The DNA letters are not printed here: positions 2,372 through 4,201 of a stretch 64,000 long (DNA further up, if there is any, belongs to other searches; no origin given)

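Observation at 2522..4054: Single polypeptide fusing a GT2 glycosyltransferase, a membrane segment and the GmhB heptose-bisphosphate phosphatase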

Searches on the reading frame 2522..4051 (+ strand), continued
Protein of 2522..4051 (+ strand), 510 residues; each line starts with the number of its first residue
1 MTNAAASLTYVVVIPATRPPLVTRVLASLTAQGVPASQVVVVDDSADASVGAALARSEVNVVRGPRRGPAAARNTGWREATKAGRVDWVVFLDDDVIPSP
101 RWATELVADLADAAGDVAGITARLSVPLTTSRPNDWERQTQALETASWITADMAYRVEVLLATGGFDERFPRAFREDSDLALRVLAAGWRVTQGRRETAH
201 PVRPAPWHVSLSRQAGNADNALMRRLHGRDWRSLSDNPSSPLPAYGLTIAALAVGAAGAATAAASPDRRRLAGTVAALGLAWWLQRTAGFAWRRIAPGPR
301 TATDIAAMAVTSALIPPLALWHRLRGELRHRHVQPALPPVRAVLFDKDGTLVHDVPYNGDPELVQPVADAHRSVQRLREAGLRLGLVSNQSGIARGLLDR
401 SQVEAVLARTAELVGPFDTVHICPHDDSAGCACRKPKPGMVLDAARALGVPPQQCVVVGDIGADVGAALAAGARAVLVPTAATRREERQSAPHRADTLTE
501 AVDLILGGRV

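Call 36: find_homologous_proteins(query=L060:9959-10984:+, max_evalue=1e-10)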
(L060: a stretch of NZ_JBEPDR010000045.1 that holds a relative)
Query L060:9959-10984:+ (342 aa): 7622 proteins with E <= 1e-10 among 8000 candidates; the best 120 are listed.
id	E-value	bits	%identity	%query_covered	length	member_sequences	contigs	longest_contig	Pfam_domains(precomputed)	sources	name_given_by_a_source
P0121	2.1e-215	732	100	100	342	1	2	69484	PF13641.13,PF00535.33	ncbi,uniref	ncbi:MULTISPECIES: glycosyltransferase [unclassified Streptomyces]|uniref:glycosyltransferase family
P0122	6.1e-167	573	83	97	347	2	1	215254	PF13641.13,PF00535.33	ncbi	ncbi:glycosyltransferase family 2 protein [Streptomyces antimycoticus]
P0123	2.9e-164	564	81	97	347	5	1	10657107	PF13641.13,PF00535.33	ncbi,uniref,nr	ncbi:glycosyltransferase family 2 protein [Streptomyces violaceusniger]|uniref:Glycosyl transferase 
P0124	2.3e-162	558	82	96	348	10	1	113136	PF13632.13,PF13641.13,PF00535.33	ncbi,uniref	ncbi:glycosyltransferase family 2 protein [Streptomyces hygroscopicus]|uniref:glycosyltransferase fa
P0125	2.6e-161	555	81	96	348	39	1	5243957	PF13632.13,PF13641.13,PF00535.33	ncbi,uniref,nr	ncbi:transferase [Streptomyces hygroscopicus subsp. sporocinereus]|uniref:Transferase n=1 Tax=Strept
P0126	5.2e-161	554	81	96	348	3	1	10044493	PF13632.13,PF13641.13,PF00535.33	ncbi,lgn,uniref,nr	ncbi:glycosyltransferase [Streptomyces luomodiensis]|uniref:Glycosyltransferase n=1 Tax=Streptomyces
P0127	6.2e-160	550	79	96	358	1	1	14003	PF13632.13,PF13641.13,PF00535.33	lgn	-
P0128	1.1e-142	493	75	92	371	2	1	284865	PF13632.13,PF10111.15,PF13641.13,PF00535.33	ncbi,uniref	ncbi:glycosyltransferase family 2 protein [Streptomyces pactum]|uniref:glycosyltransferase family 2 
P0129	2.9e-142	492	74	97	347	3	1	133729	PF13632.13,PF13641.13,PF00535.33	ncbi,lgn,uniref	ncbi:glycosyltransferase [Streptomyces sp. NPDC005355]|uniref:glycosyltransferase family 2 protein n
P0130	9.4e-142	490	72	95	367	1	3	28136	PF13641.13,PF00535.33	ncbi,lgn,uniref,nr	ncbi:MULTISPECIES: glycosyltransferase family 2 protein [Streptomyces]|uniref:Glycosyltransferase fa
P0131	3.4e-141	488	75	94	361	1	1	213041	PF13632.13,PF13641.13,PF00535.33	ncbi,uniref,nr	ncbi:glycosyltransferase family 2 protein [Streptomyces jeddahensis]|uniref:Glycosyl transferase fam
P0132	6.3e-141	488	73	94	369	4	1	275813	PF13632.13,PF10111.15,PF13641.13,PF00535.33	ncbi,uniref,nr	ncbi:glycosyltransferase family 2 protein [Streptomyces himalayensis]|uniref:glycosyltransferase fam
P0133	6.5e-141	487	73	97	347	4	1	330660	PF13632.13,PF13641.13,PF00535.33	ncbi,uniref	ncbi:glycosyltransferase family 2 protein [Streptomyces sp. NPDC005322]|uniref:glycosyltransferase f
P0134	6.4e-140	484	74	93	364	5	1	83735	PF13632.13,PF10111.15,PF13641.13,PF00535.33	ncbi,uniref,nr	ncbi:glycosyltransferase family 2 protein [Streptomyces sp. HB2AG]|uniref:glycosyltransferase family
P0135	1.8e-139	483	73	93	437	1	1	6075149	PF13632.13,PF10111.15,PF13641.13,PF00535.33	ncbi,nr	ncbi:glycosyltransferase [Streptomyces sp. SCUT-3]|nr:glycosyltransferase [Streptomyces sp. SCUT-3]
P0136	4.9e-138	478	73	94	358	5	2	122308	PF13641.13,PF00535.33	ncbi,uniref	ncbi:glycosyltransferase [Streptomyces sparsogenes]|uniref:glycosyltransferase n=1 Tax=Streptomyces 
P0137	1.2e-136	474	73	94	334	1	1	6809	PF00535.33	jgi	jgi:hypothetical protein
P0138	2.1e-136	473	70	97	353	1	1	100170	PF13632.13,PF00535.33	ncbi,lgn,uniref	ncbi:glycosyltransferase [Streptomyces sodiiphilus]|uniref:Glycosyltransferase n=1 Tax=Streptomyces 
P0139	4.3e-136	472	73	95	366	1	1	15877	PF13632.13,PF13641.13,PF00535.33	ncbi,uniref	ncbi:glycosyltransferase family 2 protein [Streptomyces sp. URMC 129]|uniref:glycosyltransferase fam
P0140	4.8e-136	471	73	93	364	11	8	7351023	PF13641.13,PF00535.33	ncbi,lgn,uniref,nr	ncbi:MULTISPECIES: glycosyltransferase family 2 protein [Streptomyces]|uniref:Glycosyltransferase n=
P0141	9.7e-136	470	72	94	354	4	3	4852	PF13641.13,PF00535.33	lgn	-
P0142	1.2e-135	470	71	93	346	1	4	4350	PF10111.15,PF00535.33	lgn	-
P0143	1.3e-135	470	71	94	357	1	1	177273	PF13641.13,PF00535.33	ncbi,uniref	ncbi:glycosyltransferase [Streptomyces sp. NPDC003077]|uniref:glycosyltransferase family 2 protein n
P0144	5.5e-135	468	69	96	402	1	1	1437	PF13641.13,PF00535.33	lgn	-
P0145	1.0e-134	467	69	98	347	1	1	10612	PF10111.15,PF00535.33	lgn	-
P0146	2.8e-134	466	71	94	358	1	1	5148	PF13641.13,PF00535.33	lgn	-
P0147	3.6e-134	465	69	95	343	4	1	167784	PF13641.13,PF00535.33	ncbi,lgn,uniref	ncbi:glycosyltransferase [Streptomyces sp. NPDC049881]|uniref:glycosyltransferase family 2 protein n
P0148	3.7e-134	465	70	95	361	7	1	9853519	PF13641.13,PF00535.33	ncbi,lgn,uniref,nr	ncbi:glycosyltransferase family 2 protein [Streptomyces sp. NBC_00286]|uniref:glycosyltransferase fa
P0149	4.4e-134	465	70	93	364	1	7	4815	PF13641.13,PF00535.33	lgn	-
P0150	6.2e-134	465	70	96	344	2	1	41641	PF13632.13,PF13641.13,PF00535.33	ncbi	ncbi:glycosyltransferase family 2 protein, partial [Streptomyces palmae]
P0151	6.5e-134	464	71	95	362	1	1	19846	PF13632.13,PF13641.13,PF00535.33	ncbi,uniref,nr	ncbi:glycosyltransferase [Streptomyces sp. B1866]|uniref:glycosyltransferase family 2 protein n=1 Ta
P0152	8.5e-134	464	72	93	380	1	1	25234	PF13632.13,PF13641.13,PF00535.33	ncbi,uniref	ncbi:glycosyltransferase family 2 protein [Streptomyces sp. URMC 123]|uniref:glycosyltransferase fam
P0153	1.1e-133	464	69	96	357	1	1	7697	PF13641.13,PF00535.33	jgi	jgi:hypothetical protein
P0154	1.2e-133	464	72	92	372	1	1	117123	PF00535.33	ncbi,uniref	ncbi:glycosyltransferase family 2 protein [Streptomyces sp. 4N509B]|uniref:glycosyltransferase famil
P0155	2.1e-133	463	72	93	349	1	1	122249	PF13632.13,PF13641.13,PF00535.33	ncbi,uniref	ncbi:glycosyltransferase family 2 protein [Streptomyces sp. 8N706]|uniref:glycosyltransferase family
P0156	2.5e-133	463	71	95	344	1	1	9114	PF13632.13,PF10111.15,PF13641.13,PF00535.33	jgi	jgi:hypothetical protein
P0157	4.1e-133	462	69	99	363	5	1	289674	PF00535.33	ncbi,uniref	ncbi:glycosyltransferase family 2 protein [Streptomyces enissocaesilis]|uniref:Glycosyltransferase n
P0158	7.7e-133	461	68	99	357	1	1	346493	PF00535.33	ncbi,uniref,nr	ncbi:glycosyltransferase [Streptomyces sp. ISL-10]|uniref:glycosyltransferase family 2 protein n=1 T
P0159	9.3e-133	461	71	93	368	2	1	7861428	PF00535.33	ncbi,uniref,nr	ncbi:glycosyltransferase [Streptomyces sp. MP131-18]|uniref:glycosyltransferase family 2 protein n=1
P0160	2.1e-132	460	72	93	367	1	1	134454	PF13632.13,PF10111.15,PF13641.13,PF00535.33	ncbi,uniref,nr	ncbi:glycosyltransferase family 2 protein [Streptomyces litchfieldiae]|uniref:Glycosyltransferase n=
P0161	2.8e-132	459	71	93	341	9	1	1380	PF13632.13,PF13641.13,PF00535.33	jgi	jgi:glycosyltransferase involved in cell wall biosynthesis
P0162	3.7e-132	459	71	93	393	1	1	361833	PF13632.13,PF00535.33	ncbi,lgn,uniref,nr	ncbi:glycosyltransferase family 2 protein [Streptomyces aidingensis]|uniref:Glycosyl transferase fam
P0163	4.5e-132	458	69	96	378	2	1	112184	PF13632.13,PF13641.13,PF00535.33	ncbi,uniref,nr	ncbi:glycosyltransferase family 2 protein [Streptomyces sp. PT12]|uniref:glycosyltransferase family 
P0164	5.6e-132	458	70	93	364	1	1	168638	PF13641.13,PF00535.33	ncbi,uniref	ncbi:glycosyltransferase [Streptomyces sp. NPDC046215]|uniref:glycosyltransferase family 2 protein n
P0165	5.9e-132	458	70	96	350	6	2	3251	PF13641.13,PF00535.33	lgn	-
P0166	6.1e-132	458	70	94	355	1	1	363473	PF10111.15,PF13641.13,PF00535.33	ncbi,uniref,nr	ncbi:glycosyltransferase family 2 protein [Streptomyces sp. SAJ15]|uniref:glycosyltransferase family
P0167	6.4e-132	458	67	99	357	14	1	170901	PF13641.13,PF00535.33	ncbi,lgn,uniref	ncbi:glycosyltransferase [Streptomyces sp. NPDC006355]|uniref:glycosyltransferase family 2 protein n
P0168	7.7e-132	458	70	93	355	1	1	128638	PF13641.13,PF00535.33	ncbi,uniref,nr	ncbi:glycosyltransferase family 2 protein [Streptomyces griseus]|uniref:glycosyltransferase family 2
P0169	1.1e-131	457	70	92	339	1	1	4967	PF13641.13,PF00535.33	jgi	jgi:hypothetical protein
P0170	1.3e-131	457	70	95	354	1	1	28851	PF13632.13,PF13641.13,PF00535.33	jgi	jgi:Glycosyltransferase like family 2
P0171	1.4e-131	457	72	93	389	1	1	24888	PF13632.13,PF00535.33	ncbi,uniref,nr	ncbi:glycosyltransferase family 2 protein [Streptomyces sp. YIM 98790]|uniref:glycosyltransferase fa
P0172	2.2e-131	456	71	93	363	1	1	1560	PF13641.13,PF00535.33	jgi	jgi:hypothetical protein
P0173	3.2e-131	456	71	93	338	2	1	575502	PF13641.13,PF00535.33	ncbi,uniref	ncbi:glycosyltransferase family 2 protein [Streptomyces sp. NPDC048751]|uniref:glycosyltransferase f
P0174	4.1e-131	455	70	93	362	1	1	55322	PF13641.13,PF00535.33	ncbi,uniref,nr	ncbi:glycosyltransferase [Streptomyces sp. HC44]|uniref:Glycosyltransferase n=1 Tax=Streptomyces sca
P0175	4.3e-131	455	68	94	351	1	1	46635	PF13632.13,PF00535.33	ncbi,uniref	ncbi:glycosyltransferase family 2 protein [Streptomyces sp. 6N223]|uniref:glycosyltransferase family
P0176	4.8e-131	455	70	96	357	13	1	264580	PF13641.13,PF00535.33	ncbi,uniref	ncbi:glycosyltransferase [Streptomyces sp. NPDC048197]|uniref:glycosyltransferase family 2 protein n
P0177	5.1e-131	455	69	94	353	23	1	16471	PF13641.13,PF00535.33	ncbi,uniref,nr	ncbi:glycosyltransferase [Streptomyces sp. AC04842]|uniref:glycosyltransferase family 2 protein n=1 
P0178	5.5e-131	455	72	93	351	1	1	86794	PF13641.13,PF00535.33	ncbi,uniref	ncbi:glycosyltransferase [Streptomyces sp. NPDC052687]|uniref:glycosyltransferase family 2 protein n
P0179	6.1e-131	455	70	99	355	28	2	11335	PF13641.13,PF00535.33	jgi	jgi:hypothetical protein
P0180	6.2e-131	455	70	91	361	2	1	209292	PF13632.13,PF10111.15,PF00535.33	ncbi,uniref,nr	ncbi:glycosyltransferase family 2 protein [Streptomyces hoynatensis]|uniref:glycosyltransferase fami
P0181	6.9e-131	455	67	99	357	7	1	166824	PF13632.13,PF13641.13,PF00535.33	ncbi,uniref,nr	ncbi:glycosyltransferase family 2 protein [Streptomyces sp. PKU-EA00015]|uniref:glycosyltransferase 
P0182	7.0e-131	454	72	93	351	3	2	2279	PF13641.13,PF00535.33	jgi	jgi:hypothetical protein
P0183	7.7e-131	454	68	96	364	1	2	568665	PF13641.13,PF00535.33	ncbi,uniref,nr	ncbi:glycosyltransferase [Streptomyces sp. DSM 3412]|uniref:Glycosyltransferase n=1 Tax=Streptomyces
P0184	7.8e-131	454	69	92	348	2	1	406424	PF13632.13,PF00535.33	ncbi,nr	ncbi:glycosyltransferase [Streptomyces sp. ACA25]|nr:glycosyltransferase [Streptomyces sp. ACA25] MD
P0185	8.2e-131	454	70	94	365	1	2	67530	PF13632.13,PF10111.15,PF00535.33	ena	-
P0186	9.1e-131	454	69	92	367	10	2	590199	PF13632.13,PF10111.15,PF13641.13,PF00535.33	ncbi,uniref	ncbi:glycosyltransferase family 2 protein [Streptomyces smyrnaeus]|uniref:glycosyltransferase family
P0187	9.1e-131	454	69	96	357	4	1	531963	PF13641.13,PF00535.33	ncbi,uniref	ncbi:glycosyltransferase family 2 protein [Streptomyces sp. NPDC086081]|uniref:glycosyltransferase f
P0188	1.0e-130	454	70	92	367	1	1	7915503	PF13632.13,PF00535.33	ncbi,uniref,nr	ncbi:glycosyltransferase [Streptomyces sp. MST-110588]|uniref:glycosyltransferase n=1 Tax=Streptomyc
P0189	1.2e-130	454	70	92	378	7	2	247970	PF13632.13,PF10111.15,PF13641.13,PF00535.33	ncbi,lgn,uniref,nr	ncbi:glycosyltransferase family 2 protein [Streptomyces cacaoi]|uniref:Transferase n=2 Tax=Streptomy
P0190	1.3e-130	454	67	98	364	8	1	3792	PF13641.13,PF00535.33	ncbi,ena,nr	ncbi:MAG TPA: glycosyltransferase [Streptomyces sp.]|nr:glycosyltransferase [Streptomyces sp.]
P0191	1.4e-130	453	67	96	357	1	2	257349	PF13641.13,PF00535.33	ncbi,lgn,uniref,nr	ncbi:glycosyltransferase family 2 protein [Streptomyces lomondensis]|uniref:Transferase n=1 Tax=Stre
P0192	1.8e-130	453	70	96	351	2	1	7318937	PF13641.13,PF00535.33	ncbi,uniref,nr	ncbi:glycosyltransferase [Streptomyces sp. JB150]|uniref:glycosyltransferase family 2 protein n=1 Ta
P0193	2.1e-130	453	69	96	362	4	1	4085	PF13641.13,PF00535.33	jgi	jgi:GT2 family glycosyltransferase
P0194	2.4e-130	453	69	96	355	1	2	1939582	PF13641.13,PF00535.33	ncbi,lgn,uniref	ncbi:glycosyltransferase family 2 protein [Streptomyces sp. NPDC003023]|uniref:glycosyltransferase f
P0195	2.6e-130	453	69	93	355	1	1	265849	PF13641.13,PF00535.33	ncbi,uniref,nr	ncbi:glycosyltransferase family 2 protein [Wenjunlia tyrosinilytica]|uniref:Transferase n=1 Tax=Wenj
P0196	2.9e-130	452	69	94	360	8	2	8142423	PF13641.13,PF00535.33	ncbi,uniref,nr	ncbi:glycosyltransferase family 2 protein [Streptomyces capillispiralis]|uniref:Glycosyl transferase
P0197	3.6e-130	452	68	96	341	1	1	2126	PF13641.13,PF00535.33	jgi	jgi:hypothetical protein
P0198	3.8e-130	452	69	94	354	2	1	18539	PF00535.33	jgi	jgi:hypothetical protein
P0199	4.1e-130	452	69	96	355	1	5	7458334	PF13641.13,PF00535.33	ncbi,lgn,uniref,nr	ncbi:glycosyltransferase family 2 protein [Streptomyces purpureus]|uniref:Transferase n=1 Tax=Strept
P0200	4.2e-130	452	69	94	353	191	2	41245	PF13641.13,PF00535.33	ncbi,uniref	ncbi:glycosyltransferase family 2 protein [Streptomyces althioticus]|uniref:glycosyltransferase fami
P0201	4.5e-130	452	68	96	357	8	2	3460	PF13641.13,PF20691.4,PF00535.33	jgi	jgi:hypothetical protein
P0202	4.8e-130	452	69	96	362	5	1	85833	PF13641.13,PF00535.33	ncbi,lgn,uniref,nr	ncbi:glycosyltransferase family 2 protein [Streptomyces glomeratus]|uniref:glycosyltransferase famil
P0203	5.0e-130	452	68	96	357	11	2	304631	PF13641.13,PF00535.33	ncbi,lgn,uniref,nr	ncbi:glycosyltransferase [Streptomyces paradoxus]|uniref:GT2 family glycosyltransferase n=1 Tax=Stre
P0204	5.3e-130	452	70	93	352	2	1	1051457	PF13632.13,PF13641.13,PF00535.33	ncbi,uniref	ncbi:glycosyltransferase [Streptomyces sp. B6B3]|uniref:glycosyltransferase family 2 protein n=1 Tax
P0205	6.6e-130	451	70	94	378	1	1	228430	PF13632.13,PF10111.15,PF13641.13,PF00535.33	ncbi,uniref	ncbi:glycosyltransferase family 2 protein [Streptomyces sp. NPDC018031]|uniref:glycosyltransferase f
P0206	8.1e-130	451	69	95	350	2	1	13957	PF00535.33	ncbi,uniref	ncbi:glycosyltransferase family 2 protein [Streptomyces syringium]|uniref:glycosyltransferase family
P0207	8.2e-130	451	70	96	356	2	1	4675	PF13641.13,PF00535.33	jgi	jgi:hypothetical protein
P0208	1.2e-129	450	67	96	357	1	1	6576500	PF00535.33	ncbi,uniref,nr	ncbi:glycosyltransferase [Streptomyces tuirus]|uniref:Glycosyltransferase n=1 Tax=Streptomyces tuiru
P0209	1.4e-129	450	67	98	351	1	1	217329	PF13641.13,PF00535.33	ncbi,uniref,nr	ncbi:glycosyltransferase family 2 protein [Streptomyces cavernae]|uniref:glycosyltransferase family 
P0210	1.4e-129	450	70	93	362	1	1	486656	PF13641.13,PF00535.33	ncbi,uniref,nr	ncbi:glycosyltransferase family 2 protein [Streptomyces sp. TP-A0356]|uniref:glycosyltransferase fam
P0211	1.5e-129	450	67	98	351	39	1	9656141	PF13641.13,PF00535.33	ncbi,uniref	ncbi:glycosyltransferase family 2 protein [Streptomyces sp. Ac-502]|uniref:glycosyltransferase famil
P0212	1.5e-129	450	67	99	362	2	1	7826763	PF13641.13,PF20691.4,PF00535.33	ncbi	ncbi:glycosyltransferase family 2 protein [Streptomyces sp. DSM 118878]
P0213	2.0e-129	450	69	94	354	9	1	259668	PF13641.13,PF00535.33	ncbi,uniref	ncbi:glycosyltransferase family 2 protein [Streptomyces griseoflavus]|uniref:glycosyltransferase fam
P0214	2.5e-129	449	69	94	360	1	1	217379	PF13641.13,PF00535.33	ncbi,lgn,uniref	ncbi:glycosyltransferase [Streptomyces sp. NPDC051219]|uniref:glycosyltransferase family 2 protein n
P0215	2.6e-129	449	70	90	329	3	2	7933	PF13641.13,PF00535.33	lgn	-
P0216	2.7e-129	449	69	94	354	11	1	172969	PF13641.13,PF00535.33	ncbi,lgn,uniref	ncbi:glycosyltransferase family 2 protein [Streptomyces fungicidicus]|uniref:glycosyltransferase fam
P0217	3.3e-129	449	70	93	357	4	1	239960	PF00535.33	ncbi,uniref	ncbi:glycosyltransferase family 2 protein [Streptomyces sp. NPDC059866]|uniref:glycosyltransferase f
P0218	4.1e-129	449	68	96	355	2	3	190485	PF13641.13,PF00535.33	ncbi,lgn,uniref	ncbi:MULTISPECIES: glycosyltransferase family 2 protein [Streptomyces]|uniref:Glycosyltransferase fa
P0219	4.7e-129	448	67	99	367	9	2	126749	PF13641.13,PF00535.33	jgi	jgi:hypothetical protein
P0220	4.9e-129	448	69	96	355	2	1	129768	PF13641.13,PF00535.33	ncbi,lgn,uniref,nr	ncbi:glycosyltransferase [Streptomyces sp.]|uniref:glycosyltransferase family 2 protein n=1 Tax=Stre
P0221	5.5e-129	448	68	97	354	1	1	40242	PF13632.13,PF13641.13,PF00535.33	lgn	-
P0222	5.5e-129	448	68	96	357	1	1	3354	PF13641.13,PF00535.33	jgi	jgi:GT2 family glycosyltransferase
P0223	5.6e-129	448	70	93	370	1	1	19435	PF13632.13,PF10111.15,PF13641.13,PF20691.4,PF00535.33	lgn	-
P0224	6.0e-129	448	70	94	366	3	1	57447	PF13641.13,PF00535.33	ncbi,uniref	ncbi:glycosyltransferase [Streptomyces sp. NPDC023327]|uniref:glycosyltransferase family 2 protein n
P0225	6.5e-129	448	68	96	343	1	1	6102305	PF13641.13,PF00535.33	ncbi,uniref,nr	ncbi:glycosyltransferase [Streptomyces sp. RFCAC02]|uniref:glycosyltransferase family 2 protein n=1 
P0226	6.7e-129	448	69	93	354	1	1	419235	PF13641.13,PF00535.33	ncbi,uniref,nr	ncbi:glycosyltransferase [Streptomyces sp. CHD11]|uniref:glycosyltransferase family 2 protein n=1 Ta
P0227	6.9e-129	448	69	94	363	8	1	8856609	PF13641.13,PF20691.4,PF00535.33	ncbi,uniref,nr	ncbi:glycosyltransferase family 2 protein [Streptomyces alfalfae]|uniref:Glycosyltransferase n=1 Tax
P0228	1.4e-128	447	69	96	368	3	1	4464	PF13641.13,PF00535.33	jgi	jgi:hypothetical protein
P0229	1.4e-128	447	69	93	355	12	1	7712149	PF13641.13,PF00535.33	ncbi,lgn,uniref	ncbi:hypothetical protein RKD26_000325 [Streptomyces calvus]|uniref:glycosyltransferase family 2 pro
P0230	1.5e-128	447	69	93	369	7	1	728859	PF13641.13,PF00535.33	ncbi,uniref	ncbi:glycosyltransferase family 2 protein [Streptomyces syringium]|uniref:glycosyltransferase family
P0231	1.7e-128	447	69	95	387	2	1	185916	PF13632.13,PF13641.13,PF00535.33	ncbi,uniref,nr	ncbi:glycosyltransferase family 2 protein [Streptomyces xantholiticus]|uniref:glycosyltransferase fa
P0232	1.7e-128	447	71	93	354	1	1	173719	PF13632.13,PF13641.13,PF00535.33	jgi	jgi:Glycosyl transferase family 2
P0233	1.9e-128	447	69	94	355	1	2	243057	PF00535.33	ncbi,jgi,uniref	ncbi:glycosyltransferase [Streptomyces sp. NPDC007904]|jgi:hypothetical protein|uniref:glycosyltrans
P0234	2.2e-128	446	66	95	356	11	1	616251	PF13641.13,PF00535.33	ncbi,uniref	ncbi:glycosyltransferase family 2 protein [Kitasatospora sp. NPDC017646]|uniref:glycosyltransferase 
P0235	2.2e-128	446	67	96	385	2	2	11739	PF13641.13,PF20691.4,PF00535.33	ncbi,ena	-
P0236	2.7e-128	446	69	95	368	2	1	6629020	PF00535.33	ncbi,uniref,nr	ncbi:glycosyltransferase family 2 protein [Streptomyces marincola]|uniref:glycosyltransferase family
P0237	3.2e-128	446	67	96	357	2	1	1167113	PF13641.13,PF00535.33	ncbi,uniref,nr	ncbi:glycosyltransferase family 2 protein [Streptomyces dubilierae]|uniref:Glycosyltransferase n=1 T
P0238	3.8e-128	446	68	94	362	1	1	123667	PF13641.13,PF00535.33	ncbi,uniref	ncbi:glycosyltransferase [Streptomyces sp. NPDC046939]|uniref:glycosyltransferase family 2 protein n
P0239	3.8e-128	446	69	95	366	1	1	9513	PF13641.13,PF00535.33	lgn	-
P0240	4.6e-128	445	65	99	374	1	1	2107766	PF13641.13,PF00535.33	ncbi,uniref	ncbi:glycosyltransferase family 2 protein [Streptomyces sp. G5(2025)]|uniref:glycosyltransferase fam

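Call 41: search_protein_families(library=pfam, proteins=[L060:7200-8171:+, L060:10994-11656:+, L060:5698-7089:+], max_evalue=0.001)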
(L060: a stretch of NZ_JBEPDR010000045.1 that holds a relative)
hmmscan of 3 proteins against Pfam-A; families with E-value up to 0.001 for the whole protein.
L060:7200-8171:+ (324 aa): 6 families
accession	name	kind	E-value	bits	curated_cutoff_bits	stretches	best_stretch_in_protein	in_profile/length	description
PF01370.27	Epimerase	-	1e-49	169.6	20.9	1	17-251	2-240/240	NAD dependent epimerase/dehydratase family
PF16363.11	GDP_Man_Dehyd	-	1.4e-42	146.8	27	1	18-313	2-331/332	GDP-mannose 4,6 dehydratase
PF02719.21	Polysacc_synt_2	-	9.7e-11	41.8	20.2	1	152-274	132-252/293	Polysaccharide biosynthesis protein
PF01073.25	3Beta_HSD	-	3.5e-08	33.3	22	1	17-245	1-233/280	3-beta hydroxysteroid dehydrogenase/isomerase family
PF04321.23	RmlD_sub_bind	-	4.8e-08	32.9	27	1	17-274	4-237/287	RmlD substrate binding domain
PF07993.18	NAD_binding_4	-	2.5e-05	24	20.1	0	104-185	110-204/258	Male sterility protein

L060:10994-11656:+ (221 aa): 4 families
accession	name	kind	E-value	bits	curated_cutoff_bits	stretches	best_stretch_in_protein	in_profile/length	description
PF00702.32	Hydrolase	-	5.5e-16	60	26.4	1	70-180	95-191/191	haloacid dehalogenase-like hydrolase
PF13242.12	Hydrolase_like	-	5.3e-13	49.1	22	1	141-205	2-71/75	HAD-hyrolase-like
PF13419.12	HAD_2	-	7.9e-09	36.3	23.8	1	70-180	76-172/178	Haloacid dehalogenase-like hydrolase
PF13344.12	Hydrolase_6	-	1.3e-05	25.6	27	1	51-103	1-44/101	Haloacid dehalogenase-like hydrolase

L060:5698-7089:+ (464 aa): 2 families
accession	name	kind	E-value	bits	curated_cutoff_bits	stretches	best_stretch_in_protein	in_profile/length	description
PF05977.19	MFS_3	-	9.1e-26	90.8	27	1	52-440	2-388/524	Transmembrane secretion effector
PF07690.21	MFS_1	-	1.3e-22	80.7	33.4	2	68-402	4-337/347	Major Facilitator Superfamily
